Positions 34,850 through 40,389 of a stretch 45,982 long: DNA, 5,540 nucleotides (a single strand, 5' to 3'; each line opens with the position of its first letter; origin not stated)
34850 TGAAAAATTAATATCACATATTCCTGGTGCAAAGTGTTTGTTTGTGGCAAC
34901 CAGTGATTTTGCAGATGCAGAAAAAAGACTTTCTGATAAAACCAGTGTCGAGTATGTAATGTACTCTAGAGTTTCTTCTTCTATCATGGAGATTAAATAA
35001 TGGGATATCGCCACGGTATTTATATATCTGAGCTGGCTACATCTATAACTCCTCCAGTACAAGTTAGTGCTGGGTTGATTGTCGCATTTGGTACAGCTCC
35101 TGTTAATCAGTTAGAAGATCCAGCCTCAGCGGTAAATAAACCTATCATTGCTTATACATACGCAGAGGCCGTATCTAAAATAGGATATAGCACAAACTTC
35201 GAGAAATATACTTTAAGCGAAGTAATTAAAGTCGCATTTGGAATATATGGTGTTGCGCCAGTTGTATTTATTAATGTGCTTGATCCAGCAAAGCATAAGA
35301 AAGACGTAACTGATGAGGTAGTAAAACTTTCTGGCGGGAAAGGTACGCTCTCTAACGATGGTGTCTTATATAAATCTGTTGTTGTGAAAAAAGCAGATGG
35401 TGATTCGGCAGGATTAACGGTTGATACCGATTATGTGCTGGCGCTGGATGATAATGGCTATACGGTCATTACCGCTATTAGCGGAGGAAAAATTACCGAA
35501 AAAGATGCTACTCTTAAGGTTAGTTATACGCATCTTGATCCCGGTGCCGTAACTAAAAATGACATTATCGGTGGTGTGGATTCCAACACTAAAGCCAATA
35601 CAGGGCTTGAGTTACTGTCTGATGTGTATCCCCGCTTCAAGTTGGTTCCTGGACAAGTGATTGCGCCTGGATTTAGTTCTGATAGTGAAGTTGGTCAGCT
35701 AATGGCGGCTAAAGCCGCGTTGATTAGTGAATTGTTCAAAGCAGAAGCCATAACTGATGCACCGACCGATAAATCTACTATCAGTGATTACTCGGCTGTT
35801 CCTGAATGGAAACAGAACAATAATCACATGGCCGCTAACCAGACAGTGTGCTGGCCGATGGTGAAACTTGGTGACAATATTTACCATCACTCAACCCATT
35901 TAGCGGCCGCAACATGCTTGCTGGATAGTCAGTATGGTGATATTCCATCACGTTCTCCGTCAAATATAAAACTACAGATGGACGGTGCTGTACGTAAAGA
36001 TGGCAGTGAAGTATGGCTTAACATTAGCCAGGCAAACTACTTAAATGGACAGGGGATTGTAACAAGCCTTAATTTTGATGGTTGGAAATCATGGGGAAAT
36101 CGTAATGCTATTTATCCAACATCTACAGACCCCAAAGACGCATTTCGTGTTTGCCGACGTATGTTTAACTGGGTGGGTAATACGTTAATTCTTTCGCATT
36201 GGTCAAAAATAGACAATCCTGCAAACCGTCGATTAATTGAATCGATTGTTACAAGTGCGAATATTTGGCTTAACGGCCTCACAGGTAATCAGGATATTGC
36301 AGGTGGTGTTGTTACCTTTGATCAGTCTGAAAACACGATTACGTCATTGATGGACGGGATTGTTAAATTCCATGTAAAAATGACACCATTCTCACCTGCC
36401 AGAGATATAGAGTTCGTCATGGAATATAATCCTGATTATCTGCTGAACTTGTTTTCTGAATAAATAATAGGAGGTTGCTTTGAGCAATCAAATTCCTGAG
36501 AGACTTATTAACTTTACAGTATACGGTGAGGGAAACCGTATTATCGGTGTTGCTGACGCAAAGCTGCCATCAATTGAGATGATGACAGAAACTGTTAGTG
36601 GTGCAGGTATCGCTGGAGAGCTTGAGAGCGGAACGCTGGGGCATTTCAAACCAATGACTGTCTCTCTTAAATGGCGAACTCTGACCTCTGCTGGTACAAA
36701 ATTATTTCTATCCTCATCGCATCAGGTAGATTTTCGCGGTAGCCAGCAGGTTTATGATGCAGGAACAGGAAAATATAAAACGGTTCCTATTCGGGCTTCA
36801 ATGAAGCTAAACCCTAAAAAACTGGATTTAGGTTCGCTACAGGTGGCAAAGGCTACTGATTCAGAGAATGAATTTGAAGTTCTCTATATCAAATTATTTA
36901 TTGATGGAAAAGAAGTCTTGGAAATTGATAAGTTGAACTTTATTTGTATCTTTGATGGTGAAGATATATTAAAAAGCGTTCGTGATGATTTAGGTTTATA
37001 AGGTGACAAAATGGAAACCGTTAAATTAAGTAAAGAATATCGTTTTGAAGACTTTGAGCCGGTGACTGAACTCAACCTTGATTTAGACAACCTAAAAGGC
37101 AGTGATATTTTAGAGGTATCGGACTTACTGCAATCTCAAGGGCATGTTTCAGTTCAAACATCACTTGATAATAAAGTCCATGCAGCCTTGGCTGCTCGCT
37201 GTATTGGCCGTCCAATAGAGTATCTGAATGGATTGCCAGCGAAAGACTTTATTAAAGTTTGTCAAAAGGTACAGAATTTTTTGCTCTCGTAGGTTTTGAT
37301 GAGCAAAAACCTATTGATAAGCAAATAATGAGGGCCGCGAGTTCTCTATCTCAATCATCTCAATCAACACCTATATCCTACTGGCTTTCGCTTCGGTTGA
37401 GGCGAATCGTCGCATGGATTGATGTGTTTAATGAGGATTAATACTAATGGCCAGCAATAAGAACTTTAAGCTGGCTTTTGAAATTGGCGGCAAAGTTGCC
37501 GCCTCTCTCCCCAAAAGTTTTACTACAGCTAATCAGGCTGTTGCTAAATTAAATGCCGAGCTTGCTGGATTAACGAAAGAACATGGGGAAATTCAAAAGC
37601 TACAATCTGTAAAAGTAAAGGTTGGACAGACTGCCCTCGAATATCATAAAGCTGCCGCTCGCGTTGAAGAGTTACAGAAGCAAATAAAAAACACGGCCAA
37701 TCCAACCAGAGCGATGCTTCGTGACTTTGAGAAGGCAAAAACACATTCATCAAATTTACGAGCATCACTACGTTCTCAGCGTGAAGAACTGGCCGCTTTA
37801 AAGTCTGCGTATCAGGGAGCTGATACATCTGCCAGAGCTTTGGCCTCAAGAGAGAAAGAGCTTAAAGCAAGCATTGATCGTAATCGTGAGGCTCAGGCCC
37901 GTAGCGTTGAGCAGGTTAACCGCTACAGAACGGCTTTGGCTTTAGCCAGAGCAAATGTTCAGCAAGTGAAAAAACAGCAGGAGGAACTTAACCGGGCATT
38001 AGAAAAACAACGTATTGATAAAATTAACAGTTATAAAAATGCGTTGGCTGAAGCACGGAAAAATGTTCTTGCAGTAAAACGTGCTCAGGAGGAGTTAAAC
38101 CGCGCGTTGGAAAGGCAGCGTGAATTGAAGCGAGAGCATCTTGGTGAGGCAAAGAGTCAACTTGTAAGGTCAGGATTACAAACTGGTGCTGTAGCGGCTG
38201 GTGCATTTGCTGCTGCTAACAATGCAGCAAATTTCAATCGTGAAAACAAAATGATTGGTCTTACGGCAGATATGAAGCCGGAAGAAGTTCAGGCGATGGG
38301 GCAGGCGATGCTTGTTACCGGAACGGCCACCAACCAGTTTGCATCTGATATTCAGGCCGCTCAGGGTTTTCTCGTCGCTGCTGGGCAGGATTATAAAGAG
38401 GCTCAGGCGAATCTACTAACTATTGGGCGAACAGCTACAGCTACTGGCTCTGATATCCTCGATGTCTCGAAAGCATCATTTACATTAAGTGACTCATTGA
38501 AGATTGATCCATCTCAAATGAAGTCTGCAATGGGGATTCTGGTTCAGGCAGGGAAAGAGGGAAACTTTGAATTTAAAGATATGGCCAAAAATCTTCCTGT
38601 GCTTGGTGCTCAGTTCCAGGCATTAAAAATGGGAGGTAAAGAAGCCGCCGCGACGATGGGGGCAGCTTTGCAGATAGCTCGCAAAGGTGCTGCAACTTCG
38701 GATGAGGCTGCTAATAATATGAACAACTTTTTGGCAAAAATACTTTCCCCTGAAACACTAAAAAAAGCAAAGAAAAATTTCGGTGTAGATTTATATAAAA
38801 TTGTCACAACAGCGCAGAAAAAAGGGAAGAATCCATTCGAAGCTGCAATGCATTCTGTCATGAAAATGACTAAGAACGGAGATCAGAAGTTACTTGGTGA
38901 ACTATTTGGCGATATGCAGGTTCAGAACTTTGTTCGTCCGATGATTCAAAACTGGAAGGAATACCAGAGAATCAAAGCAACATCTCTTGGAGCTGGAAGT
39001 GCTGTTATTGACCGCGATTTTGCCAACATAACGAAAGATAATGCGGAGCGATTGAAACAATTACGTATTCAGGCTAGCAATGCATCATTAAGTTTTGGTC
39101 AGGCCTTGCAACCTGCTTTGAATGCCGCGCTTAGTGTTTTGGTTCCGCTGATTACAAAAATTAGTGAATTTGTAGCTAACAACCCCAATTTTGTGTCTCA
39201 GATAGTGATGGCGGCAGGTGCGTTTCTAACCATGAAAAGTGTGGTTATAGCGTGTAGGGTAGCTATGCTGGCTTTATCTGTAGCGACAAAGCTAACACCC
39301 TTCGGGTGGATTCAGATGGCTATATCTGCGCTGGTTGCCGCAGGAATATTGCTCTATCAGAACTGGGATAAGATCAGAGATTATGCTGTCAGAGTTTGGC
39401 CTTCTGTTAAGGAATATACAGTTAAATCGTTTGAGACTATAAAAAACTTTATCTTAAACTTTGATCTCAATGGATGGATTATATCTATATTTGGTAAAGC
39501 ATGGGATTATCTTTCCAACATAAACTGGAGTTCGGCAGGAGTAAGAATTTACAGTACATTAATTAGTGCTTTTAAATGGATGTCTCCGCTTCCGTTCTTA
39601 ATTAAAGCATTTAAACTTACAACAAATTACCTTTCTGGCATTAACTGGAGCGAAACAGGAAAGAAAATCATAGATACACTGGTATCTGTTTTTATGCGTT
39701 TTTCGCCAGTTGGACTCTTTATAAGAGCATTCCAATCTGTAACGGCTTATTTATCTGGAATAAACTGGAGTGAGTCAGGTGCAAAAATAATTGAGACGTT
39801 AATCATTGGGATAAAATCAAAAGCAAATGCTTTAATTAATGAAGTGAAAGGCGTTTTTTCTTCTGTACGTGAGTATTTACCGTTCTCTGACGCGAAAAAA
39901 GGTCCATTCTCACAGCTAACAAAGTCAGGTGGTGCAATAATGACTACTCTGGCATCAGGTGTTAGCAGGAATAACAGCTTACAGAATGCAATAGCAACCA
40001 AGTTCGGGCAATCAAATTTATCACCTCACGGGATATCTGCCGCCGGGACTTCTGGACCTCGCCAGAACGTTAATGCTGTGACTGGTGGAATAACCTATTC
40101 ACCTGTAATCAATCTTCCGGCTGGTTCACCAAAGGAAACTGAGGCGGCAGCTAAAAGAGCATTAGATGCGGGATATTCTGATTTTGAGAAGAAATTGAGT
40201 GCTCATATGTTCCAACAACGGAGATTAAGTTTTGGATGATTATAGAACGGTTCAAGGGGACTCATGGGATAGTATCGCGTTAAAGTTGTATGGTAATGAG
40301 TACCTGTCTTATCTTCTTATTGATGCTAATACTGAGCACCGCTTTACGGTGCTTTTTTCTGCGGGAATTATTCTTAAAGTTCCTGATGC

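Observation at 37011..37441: Programmed -1 frameshift in the tail chaperone at T-TTT-TTG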

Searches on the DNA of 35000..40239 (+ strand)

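Call 7: search_dna_similar(query=window:35000-40239:+, collection=phages, mode=near, max_rows=20)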
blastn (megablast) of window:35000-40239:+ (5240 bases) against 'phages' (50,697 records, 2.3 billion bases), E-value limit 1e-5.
Records with a match: 5; places in all: 5; records where one place covers at least 80% of the query: 5.
Best place of each record, by identity: >=99% 1; 95-99% 4.
By first word of the organism name: Yersinia 3; Escherichia 2.
By host as written in the record: Yersinia pestis EV76-CN 3; Escherichia coli 2.
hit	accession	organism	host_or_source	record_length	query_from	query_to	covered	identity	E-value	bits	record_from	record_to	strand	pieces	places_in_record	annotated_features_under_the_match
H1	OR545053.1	Yersinia phage vB_YpM_39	Yersinia pestis EV76-CN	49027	1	5240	100%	99.3%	0e+0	9483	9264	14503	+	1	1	hypothetical protein (x6)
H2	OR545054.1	Yersinia phage vB_YpM_41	Yersinia pestis EV76-CN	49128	1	5240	100%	98.7%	0e+0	9300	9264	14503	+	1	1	hypothetical protein (x6)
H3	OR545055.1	Yersinia phage vB_YpM_44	Yersinia pestis EV76-CN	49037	1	5240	100%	98.7%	0e+0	9300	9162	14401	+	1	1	hypothetical protein (x6)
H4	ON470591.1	Escherichia phage vB_EcoM-613R2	Escherichia coli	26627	1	5240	100%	98.4%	0e+0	9206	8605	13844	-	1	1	tail length tape-measure protein H | tail sheath protein FI | major tail tube protein | hypothetical protein (x2) | tail protein X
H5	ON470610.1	Escherichia phage vB_EcoM-473R2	Escherichia coli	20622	1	5240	100%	98.4%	0e+0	9206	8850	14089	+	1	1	tail length tape-measure protein H | tail sheath protein FI | major tail tube protein | hypothetical protein (x2) | tail protein X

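Call 8: get_annotated_region(hit=H1, flank=1500)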
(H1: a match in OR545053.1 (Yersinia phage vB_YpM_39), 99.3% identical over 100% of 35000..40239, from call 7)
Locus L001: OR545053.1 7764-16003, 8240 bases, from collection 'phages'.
description: Yersinia phage vB_YpM_39, complete genome.
organism: Yersinia phage vB_YpM_39 (NCBI taxid 3092593)
taxonomy: Viruses
host: Yersinia pestis EV76-CN; source: -; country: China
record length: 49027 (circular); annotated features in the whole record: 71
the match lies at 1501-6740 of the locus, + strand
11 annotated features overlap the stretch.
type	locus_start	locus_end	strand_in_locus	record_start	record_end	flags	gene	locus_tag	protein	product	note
CDS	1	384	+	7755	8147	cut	-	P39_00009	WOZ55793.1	hypothetical protein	-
CDS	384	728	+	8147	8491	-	-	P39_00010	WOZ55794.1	hypothetical protein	-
CDS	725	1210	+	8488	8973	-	-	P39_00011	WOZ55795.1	hypothetical protein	-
CDS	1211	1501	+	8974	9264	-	-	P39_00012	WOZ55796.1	hypothetical protein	-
CDS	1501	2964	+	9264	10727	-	-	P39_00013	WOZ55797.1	hypothetical protein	-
CDS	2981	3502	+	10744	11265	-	-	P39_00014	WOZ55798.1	hypothetical protein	-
CDS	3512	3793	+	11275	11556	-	-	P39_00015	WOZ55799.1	hypothetical protein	-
CDS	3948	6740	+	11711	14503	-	-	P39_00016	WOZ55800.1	hypothetical protein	-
CDS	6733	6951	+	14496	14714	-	-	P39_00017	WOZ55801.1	hypothetical protein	-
CDS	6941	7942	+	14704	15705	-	-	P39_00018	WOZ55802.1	hypothetical protein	-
CDS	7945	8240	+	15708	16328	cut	-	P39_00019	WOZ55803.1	hypothetical protein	-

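Call 9: get_annotated_region(hit=H4, flank=1500)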
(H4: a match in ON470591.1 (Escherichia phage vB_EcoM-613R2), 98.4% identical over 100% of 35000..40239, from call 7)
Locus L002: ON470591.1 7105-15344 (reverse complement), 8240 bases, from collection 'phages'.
description: Escherichia phage vB_EcoM-613R2, complete genome.
organism: Escherichia phage vB_EcoM-613R2 (NCBI taxid 2946084)
taxonomy: Viruses; Duplodnaviria; Heunggongvirae; Uroviricota; Caudoviricetes
host: Escherichia coli; source: -; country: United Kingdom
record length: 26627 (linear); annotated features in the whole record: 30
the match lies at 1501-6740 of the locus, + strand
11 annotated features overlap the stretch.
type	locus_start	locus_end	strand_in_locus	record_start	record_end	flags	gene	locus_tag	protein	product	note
CDS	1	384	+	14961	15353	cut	-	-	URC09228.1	hypothetical protein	-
CDS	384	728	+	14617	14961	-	-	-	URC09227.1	ATP-binding sugar transporter family protein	-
CDS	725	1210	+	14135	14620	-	-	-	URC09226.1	hypothetical protein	-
CDS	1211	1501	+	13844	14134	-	-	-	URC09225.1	hypothetical protein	-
CDS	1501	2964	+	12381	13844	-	-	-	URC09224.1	tail sheath protein FI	-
CDS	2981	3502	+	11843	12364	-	-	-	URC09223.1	major tail tube protein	-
CDS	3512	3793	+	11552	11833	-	-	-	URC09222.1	hypothetical protein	-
CDS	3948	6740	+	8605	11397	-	-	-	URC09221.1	tail length tape-measure protein H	-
CDS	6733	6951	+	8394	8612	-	-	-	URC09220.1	tail protein X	P2-like prophage tail protein X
CDS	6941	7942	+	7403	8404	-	-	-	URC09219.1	tail formation protein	tail formation protein GpD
CDS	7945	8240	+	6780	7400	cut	-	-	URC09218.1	baseplate assembly protein V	-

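Call 59: search_dna_similar(query=window:36900-37560:+, collection=ecoli_genomes, mode=near, max_rows=12, rows=spread)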
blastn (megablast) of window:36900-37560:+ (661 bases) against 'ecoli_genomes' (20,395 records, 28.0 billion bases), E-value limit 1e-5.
Records with a match: 71; places in all: 75; records where one place covers at least 80% of the query: 70.
Genomes with a match: 71 of 5426; with a place that covers at least 80% of the query: 70. Places per genome that has any: lowest 1, median 1, highest 2. On chromosomes: 0 places; on plasmids: 75.
Best place of each record, by identity: >=99% 42; 95-99% 29.
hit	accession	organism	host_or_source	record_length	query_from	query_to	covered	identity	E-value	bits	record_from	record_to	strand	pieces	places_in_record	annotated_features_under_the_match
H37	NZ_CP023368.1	Escherichia coli strain 1428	canine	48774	1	661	100%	99.8%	0e+0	1216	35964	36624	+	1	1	phage tail assembly protein | phage tail tape measure protein | phage major tail tube protein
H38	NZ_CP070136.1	Escherichia coli strain FDAARGOS_1281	Homo sapiens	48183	1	661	100%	99.5%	0e+0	1205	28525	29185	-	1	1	phage tail assembly protein | phage tail tape measure protein | phage major tail tube protein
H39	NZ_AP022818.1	Escherichia coli strain JE86-ST05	Homo sapiens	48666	1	661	100%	99.2%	0e+0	1194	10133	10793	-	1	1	phage tail assembly protein | phage tail tape measure protein | phage major tail tube protein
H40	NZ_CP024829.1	Escherichia coli strain CREC-544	Homo sapiens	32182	1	661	100%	99.1%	0e+0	1188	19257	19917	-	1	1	phage tail assembly protein | phage tail tape measure protein | phage major tail tube protein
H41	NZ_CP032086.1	Escherichia coli strain ATCC 25922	Homo sapiens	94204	1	661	100%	99.1%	0e+0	1188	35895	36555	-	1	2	phage tail assembly protein | phage tail tape measure protein | phage major tail tube protein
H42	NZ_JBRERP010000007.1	Escherichia coli strain E200086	Homo sapiens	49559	1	661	100%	99.1%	0e+0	1188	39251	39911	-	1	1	phage tail assembly protein | phage tail tape measure protein | phage major tail tube protein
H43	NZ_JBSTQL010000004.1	Escherichia coli strain PRO_A-1505-6W-A_ESBL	Homo sapiens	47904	1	661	100%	99.1%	0e+0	1188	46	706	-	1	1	phage tail assembly protein | phage tail tape measure protein | phage major tail tube protein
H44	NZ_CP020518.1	Escherichia coli strain 222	Homo sapiens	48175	1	661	100%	98.8%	0e+0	1177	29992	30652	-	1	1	phage tail assembly protein | phage tail tape measure protein | phage major tail tube protein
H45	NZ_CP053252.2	Escherichia coli strain SCU-204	Homo sapiens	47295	1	661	100%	98.3%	0e+0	1160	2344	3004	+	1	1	phage tail assembly protein | phage tail tape measure protein | phage major tail tube protein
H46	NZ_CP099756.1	Escherichia coli strain 806883-9-2019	Homo sapiens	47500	1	661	100%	98.3%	0e+0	1160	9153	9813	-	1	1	phage tail assembly protein | phage tail tape measure protein | phage major tail tube protein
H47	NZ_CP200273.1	Escherichia coli strain CREC7837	Homo sapiens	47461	1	661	100%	98.3%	0e+0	1160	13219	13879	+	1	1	phage tail assembly protein | phage tail tape measure protein | phage major tail tube protein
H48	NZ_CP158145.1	Escherichia coli strain FDN-11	chicken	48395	275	661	59%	99.2%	0e+0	699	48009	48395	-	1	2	phage tail tape measure protein | hypothetical protein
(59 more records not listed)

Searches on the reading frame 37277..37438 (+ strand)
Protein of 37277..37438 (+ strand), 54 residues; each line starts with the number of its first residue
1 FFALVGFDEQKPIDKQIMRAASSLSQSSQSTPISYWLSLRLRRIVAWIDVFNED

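Call 5: search_protein_families(library=phrogs, proteins=[window:37277-37438:+], max_evalue=0.01)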
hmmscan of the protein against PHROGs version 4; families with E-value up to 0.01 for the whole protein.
seq(54 aa): 1 family
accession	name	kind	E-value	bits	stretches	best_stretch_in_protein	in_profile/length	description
phrog_30074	-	unknown function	1.2e-33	116.3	1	1-54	7-60/62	-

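Call 6: search_protein_families(library=ncbifam, proteins=[window:37277-37438:+], max_evalue=0.01)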
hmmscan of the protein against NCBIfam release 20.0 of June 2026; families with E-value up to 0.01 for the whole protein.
seq(54 aa): 0 families

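Call 48: search_protein_families(library=pfam, proteins=[window:37283-37438:+], max_evalue=10)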
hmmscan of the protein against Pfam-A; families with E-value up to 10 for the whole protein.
seq(52 aa): 1 family
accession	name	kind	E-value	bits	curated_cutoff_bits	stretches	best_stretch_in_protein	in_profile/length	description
PF24294.1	Chromo_PTM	-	0.094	13.2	27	1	3-36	23-55/75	Membrane-bound transcription factor PTM, chromo domain-like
